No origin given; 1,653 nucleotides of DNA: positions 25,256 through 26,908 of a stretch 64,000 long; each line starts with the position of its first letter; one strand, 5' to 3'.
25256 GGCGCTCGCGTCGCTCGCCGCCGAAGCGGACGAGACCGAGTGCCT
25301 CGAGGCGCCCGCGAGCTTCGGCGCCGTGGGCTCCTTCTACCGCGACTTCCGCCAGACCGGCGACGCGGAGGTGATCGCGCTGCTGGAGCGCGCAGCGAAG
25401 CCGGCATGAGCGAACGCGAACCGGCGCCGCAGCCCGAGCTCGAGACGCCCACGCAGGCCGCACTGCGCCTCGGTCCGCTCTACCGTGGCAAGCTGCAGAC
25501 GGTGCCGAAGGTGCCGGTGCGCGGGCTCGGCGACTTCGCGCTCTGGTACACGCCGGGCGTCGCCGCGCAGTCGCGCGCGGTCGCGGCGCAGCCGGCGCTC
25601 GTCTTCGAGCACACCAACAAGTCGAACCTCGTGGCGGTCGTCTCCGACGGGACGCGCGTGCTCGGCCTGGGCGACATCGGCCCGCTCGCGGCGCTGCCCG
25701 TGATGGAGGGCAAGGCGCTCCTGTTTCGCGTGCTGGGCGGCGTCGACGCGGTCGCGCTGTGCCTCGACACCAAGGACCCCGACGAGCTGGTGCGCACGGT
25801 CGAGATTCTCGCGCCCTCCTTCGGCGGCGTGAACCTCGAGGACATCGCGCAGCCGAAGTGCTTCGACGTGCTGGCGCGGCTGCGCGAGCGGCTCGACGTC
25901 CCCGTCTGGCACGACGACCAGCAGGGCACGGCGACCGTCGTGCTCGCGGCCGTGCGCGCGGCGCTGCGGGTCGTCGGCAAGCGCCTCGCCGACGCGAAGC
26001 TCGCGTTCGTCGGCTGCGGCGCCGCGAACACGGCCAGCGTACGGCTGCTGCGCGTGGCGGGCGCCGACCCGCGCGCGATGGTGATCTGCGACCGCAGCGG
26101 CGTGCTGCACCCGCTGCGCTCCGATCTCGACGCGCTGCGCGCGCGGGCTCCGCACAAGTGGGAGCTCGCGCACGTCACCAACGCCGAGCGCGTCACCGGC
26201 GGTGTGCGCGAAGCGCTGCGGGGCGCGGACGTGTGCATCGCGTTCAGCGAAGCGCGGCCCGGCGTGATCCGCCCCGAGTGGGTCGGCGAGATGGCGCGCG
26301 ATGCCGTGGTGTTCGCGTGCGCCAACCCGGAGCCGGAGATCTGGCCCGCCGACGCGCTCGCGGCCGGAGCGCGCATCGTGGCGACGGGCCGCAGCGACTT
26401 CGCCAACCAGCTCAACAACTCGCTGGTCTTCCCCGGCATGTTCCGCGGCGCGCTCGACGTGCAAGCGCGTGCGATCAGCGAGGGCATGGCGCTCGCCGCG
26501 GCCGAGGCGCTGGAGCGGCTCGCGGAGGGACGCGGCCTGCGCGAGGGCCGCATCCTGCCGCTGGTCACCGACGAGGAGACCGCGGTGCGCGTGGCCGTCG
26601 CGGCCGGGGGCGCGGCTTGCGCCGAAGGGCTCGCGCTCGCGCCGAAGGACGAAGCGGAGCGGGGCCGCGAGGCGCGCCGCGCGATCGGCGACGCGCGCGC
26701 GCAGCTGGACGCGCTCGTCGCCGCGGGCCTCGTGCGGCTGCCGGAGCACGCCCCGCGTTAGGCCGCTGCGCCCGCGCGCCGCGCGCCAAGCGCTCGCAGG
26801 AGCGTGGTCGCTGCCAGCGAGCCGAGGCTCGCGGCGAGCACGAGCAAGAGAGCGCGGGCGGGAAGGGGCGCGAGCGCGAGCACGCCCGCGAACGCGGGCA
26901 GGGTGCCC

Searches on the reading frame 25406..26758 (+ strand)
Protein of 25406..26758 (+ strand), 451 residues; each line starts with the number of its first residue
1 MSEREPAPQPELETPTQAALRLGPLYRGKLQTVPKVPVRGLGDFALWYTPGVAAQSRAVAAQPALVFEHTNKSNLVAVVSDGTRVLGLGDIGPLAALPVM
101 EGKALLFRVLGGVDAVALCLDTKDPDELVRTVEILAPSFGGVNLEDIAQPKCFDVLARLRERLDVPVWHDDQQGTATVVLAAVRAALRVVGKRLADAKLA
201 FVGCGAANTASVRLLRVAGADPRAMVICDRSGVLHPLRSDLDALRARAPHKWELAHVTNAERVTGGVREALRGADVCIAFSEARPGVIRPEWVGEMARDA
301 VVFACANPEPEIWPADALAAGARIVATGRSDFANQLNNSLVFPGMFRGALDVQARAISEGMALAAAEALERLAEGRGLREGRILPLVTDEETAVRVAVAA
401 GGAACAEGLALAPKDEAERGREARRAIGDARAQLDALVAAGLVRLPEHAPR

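Call 54: search_protein_families(library=pfam, proteins=[window:25406-26758:+], max_evalue=0.0001)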
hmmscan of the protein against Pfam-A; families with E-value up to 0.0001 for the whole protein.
window:25406-26758:+ (451 aa): 2 families
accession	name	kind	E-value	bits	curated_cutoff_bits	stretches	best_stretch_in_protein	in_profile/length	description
PF00390.24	malic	-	1.5e-23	84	23.1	1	41-160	15-182/182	Malic enzyme, N-terminal domain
PF03949.21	Malic_M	-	4e-19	69.4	23.5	1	173-400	2-253/258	Malic enzyme, NAD binding domain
